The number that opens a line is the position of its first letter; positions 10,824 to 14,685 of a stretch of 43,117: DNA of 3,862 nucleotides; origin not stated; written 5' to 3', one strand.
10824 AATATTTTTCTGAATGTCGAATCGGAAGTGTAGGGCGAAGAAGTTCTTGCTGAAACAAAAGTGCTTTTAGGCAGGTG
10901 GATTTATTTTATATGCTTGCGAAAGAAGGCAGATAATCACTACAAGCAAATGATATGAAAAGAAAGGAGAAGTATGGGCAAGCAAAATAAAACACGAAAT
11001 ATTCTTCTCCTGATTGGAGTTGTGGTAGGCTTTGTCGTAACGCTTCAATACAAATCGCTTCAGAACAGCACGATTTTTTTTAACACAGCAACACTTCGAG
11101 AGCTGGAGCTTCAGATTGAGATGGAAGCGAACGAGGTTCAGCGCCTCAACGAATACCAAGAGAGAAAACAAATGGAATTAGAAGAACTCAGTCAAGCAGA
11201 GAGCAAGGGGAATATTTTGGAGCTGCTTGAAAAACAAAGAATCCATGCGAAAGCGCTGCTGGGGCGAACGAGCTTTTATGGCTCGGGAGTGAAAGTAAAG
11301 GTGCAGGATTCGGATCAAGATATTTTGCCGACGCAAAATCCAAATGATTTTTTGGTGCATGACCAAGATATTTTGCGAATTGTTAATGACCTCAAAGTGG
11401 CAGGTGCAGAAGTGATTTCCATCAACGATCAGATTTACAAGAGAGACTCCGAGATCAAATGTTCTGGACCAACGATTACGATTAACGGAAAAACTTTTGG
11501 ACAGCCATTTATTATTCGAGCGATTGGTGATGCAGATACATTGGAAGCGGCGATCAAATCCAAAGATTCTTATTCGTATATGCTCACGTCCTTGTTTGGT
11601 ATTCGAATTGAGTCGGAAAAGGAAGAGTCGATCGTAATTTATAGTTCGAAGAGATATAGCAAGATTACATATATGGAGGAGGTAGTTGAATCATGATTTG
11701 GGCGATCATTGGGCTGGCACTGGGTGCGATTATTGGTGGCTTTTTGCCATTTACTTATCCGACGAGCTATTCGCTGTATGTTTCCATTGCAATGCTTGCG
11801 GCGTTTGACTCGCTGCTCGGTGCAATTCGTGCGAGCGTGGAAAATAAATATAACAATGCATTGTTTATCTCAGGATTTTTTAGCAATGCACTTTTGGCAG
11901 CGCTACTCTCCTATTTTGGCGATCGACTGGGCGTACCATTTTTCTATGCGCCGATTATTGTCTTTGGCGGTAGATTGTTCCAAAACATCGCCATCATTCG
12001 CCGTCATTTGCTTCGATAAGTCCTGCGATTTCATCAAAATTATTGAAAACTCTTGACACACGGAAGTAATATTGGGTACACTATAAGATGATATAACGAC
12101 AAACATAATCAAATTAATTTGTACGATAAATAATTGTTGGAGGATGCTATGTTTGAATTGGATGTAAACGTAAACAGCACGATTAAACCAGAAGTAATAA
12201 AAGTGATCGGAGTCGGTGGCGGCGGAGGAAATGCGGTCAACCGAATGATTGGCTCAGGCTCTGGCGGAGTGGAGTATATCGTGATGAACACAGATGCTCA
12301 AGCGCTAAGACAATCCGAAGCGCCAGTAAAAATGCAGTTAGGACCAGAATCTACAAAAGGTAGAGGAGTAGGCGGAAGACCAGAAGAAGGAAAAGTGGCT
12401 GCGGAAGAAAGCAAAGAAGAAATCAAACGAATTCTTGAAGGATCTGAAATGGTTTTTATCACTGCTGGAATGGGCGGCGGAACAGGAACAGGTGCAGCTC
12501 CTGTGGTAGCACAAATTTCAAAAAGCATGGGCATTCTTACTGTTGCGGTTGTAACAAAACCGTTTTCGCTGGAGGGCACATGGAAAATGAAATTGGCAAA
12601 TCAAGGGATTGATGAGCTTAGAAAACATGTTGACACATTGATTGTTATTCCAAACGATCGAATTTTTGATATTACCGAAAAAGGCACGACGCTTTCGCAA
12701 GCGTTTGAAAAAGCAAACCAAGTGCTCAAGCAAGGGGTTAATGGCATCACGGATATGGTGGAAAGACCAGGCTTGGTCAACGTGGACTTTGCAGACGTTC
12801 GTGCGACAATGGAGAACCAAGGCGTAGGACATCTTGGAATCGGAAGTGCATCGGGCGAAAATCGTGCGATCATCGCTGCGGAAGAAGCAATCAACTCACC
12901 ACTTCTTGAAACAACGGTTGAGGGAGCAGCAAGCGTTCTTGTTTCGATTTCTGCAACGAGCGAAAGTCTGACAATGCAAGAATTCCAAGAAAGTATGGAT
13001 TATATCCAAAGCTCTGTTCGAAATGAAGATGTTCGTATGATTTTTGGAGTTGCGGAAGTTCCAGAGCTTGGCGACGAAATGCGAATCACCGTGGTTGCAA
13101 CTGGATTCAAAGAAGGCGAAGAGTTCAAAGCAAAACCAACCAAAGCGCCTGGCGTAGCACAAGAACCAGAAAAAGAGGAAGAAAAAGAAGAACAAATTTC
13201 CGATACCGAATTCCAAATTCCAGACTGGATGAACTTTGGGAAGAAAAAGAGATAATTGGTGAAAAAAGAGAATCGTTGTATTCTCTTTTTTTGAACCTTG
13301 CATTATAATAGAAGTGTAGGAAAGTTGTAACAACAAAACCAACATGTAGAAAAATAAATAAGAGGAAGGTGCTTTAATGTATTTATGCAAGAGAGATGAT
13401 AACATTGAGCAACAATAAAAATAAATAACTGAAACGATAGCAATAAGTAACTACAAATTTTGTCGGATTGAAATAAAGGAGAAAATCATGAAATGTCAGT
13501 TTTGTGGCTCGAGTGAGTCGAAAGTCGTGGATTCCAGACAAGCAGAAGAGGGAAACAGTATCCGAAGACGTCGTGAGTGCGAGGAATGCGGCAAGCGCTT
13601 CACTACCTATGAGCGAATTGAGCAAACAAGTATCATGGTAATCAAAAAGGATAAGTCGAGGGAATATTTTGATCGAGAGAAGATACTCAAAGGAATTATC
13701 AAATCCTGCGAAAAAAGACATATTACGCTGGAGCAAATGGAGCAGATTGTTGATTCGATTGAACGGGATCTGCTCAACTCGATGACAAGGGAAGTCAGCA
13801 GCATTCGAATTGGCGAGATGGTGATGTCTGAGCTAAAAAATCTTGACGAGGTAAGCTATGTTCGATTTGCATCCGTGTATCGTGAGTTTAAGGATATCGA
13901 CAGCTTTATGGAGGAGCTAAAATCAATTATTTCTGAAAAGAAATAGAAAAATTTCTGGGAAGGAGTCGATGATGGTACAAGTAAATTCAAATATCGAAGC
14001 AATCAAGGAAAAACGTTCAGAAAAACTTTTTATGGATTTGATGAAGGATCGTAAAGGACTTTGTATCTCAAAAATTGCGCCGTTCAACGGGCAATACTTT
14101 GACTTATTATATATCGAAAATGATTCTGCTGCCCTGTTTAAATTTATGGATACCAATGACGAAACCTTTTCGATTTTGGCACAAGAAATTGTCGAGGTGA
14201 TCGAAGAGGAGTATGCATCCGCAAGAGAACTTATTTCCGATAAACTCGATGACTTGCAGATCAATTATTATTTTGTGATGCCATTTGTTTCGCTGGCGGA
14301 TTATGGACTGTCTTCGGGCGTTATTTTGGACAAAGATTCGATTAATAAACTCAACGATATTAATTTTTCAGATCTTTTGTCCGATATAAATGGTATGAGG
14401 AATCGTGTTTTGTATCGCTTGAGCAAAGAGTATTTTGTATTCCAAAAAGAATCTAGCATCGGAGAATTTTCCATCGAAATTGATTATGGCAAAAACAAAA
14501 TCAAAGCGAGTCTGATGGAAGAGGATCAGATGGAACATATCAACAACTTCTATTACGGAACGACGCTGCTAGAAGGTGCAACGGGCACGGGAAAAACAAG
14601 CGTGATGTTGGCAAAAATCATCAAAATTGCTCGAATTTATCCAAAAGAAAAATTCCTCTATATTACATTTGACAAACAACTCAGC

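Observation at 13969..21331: Nine-gene overlap-coupled operon: an SF1 helicase-type ATPase heads a reduced type IV pilus/pseudopilus module in the core genome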

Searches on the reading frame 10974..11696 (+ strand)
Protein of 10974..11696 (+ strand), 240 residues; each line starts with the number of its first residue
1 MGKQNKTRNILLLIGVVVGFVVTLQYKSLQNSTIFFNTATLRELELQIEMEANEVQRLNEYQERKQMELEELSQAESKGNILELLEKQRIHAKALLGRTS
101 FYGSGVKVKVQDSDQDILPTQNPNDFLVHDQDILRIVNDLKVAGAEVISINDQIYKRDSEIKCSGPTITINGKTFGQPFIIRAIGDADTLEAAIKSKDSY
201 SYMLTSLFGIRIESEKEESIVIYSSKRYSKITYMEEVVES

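Call 73: search_protein_families(library=ncbifam, proteins=[window:10974-11696:+], max_evalue=0.00001)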
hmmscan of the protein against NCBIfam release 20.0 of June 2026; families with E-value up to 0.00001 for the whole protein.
window:10974-11696:+ (240 aa): 0 families

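Call 74: search_protein_families(library=pfam, proteins=[window:10974-11696:+], max_evalue=0.0001)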
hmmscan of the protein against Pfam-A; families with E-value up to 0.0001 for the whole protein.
window:10974-11696:+ (240 aa): 1 family
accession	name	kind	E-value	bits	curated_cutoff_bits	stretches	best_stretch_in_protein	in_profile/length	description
PF05949.17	DUF881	-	8.1e-36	123.5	25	1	92-234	5-145/146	Bacterial protein of unknown function (DUF881)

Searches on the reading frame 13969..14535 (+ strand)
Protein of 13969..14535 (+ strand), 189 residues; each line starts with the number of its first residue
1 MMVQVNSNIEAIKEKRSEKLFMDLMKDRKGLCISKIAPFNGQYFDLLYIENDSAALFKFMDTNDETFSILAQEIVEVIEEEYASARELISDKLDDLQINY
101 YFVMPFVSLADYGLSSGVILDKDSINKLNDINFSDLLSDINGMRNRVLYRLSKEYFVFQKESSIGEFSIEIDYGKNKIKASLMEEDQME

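Call 38: predict_structure(alignment_id=A2)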
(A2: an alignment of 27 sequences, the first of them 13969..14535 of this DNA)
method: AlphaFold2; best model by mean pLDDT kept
length: 189 residues; sequences in the alignment: 27
mean_pLDDT: 88.2   pTM: 0.86
mean pLDDT of the five models: 88.2, 88.1, 87.8, 87.8, 87.0
residues with pLDDT >= 90: 106; 70-90: 68; 50-70: 15; < 50: 0
segments of 3 or more residues with pLDDT < 50: none
pLDDT, mean of each block of 10 residues (from residue 1): 63 85 87 89 92 95 91 96 94 93 96 96 87 90 91 88 73 88 82
secondary structure, 60 per line:
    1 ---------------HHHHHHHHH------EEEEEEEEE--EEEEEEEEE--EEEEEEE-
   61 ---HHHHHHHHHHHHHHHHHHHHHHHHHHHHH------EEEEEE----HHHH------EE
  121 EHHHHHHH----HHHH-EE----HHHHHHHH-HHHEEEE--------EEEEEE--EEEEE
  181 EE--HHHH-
elements in order: H16-24 E31-39 E42-50 E53-59 H64-92 E99-104 H109-112 E119-121 H122-128 H133-136 H144-151 E156-159 E168-173 E176-182 H185-188

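Call 40: fold_search(model_id=the predicted structure, library=pdb)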
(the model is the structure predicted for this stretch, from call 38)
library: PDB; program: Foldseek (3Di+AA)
matches with E <= 10: 275; with E <= 0.001: 0
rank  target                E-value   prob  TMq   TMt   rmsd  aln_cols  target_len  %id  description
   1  2vld_B                2.6e-02  0.90  0.32  0.28   6.3       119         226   10  crystal structure of a repair endonuclease from Pyrococcus abyssi (released 2009-05-19)
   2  9dou_A                3.3e-02  0.84  0.32  0.08   7.3       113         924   12  Taeniopygia guttata R2 retrotransposon (R2Tg) initiating target-primed reverse transcription (released 2025-05-21)
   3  3dnx                  4.3e-02  0.89  0.29  0.36   5.1        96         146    8  SPO1766 protein of unknown function from Silicibacter pomeroyi. (released 2008-09-02)
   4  2vld_A                4.3e-02  0.66  0.27  0.23   7.4       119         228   13  crystal structure of a repair endonuclease from Pyrococcus abyssi (released 2009-05-19)
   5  6p4w_D                4.5e-02  0.80  0.32  0.18   7.5       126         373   10  XPB helicase in a complex with truncated Bax1 from Sulfurisphaera tokodaii at 2.96 Angstrom resolution (released 2020-06-03)
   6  9nl2_A                5.5e-02  0.57  0.30  0.07   8.0       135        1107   11  Structure of R2 retrotransposon protein from Platysternon megacephalum initiating target-primed reverse transcription (released 2025-06-18)
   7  6p4o_F                7.0e-02  0.44  0.33  0.15  10.2       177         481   12  Complex of XPB helicase with Bax1 endonuclease from Sulfurisphaera tokodaii at 3.15 Angstroms resolution (released 2020-06-03)
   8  1y88                  7.5e-02  0.44  0.30  0.31  12.0       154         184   12  Crystal Structure of Protein of Unknown Function AF1548 (released 2004-12-21)
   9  8gh6_A                8.5e-02  0.54  0.31  0.08   8.1       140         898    8  Bombyx mori R2 retrotransposon initiating target-primed reverse transcription (released 2023-04-05)
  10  9nl3_A                1.0e-01  0.57  0.32  0.07   8.1       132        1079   12  Structure of R2 retrotransposon protein from Taeniopygia guttata initiating target-primed reverse transcription (released 2025-06-18)
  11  8iby_C                1.1e-01  0.51  0.34  0.10   6.9       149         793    9  Structure of R2 with 5'ORF (released 2023-09-20)
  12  6p4o_D                1.1e-01  0.21  0.31  0.15  12.7       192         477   12  Complex of XPB helicase with Bax1 endonuclease from Sulfurisphaera tokodaii at 3.15 Angstroms resolution (released 2020-06-03)
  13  5gke_A                1.2e-01  0.63  0.33  0.27   7.3       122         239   11  Structure of EndoMS-dsDNA1 complex (released 2016-11-02)
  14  3u44_A                1.4e-01  0.47  0.24  0.05   8.1        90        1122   12  Crystal structure of AddAB-DNA complex (released 2012-03-21)
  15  8gy8_A                1.5e-01  0.28  0.27  0.16   7.0       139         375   14  The structure of Bax1 from Pyrococcus furiosus (released 2023-09-27)
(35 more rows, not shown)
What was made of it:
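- On NERD / PD-(D/E)xK nuclease domain: All top Foldseek hits are PD-(D/E)xK nucleases, but they are weak (E at least 0.026; call 40).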
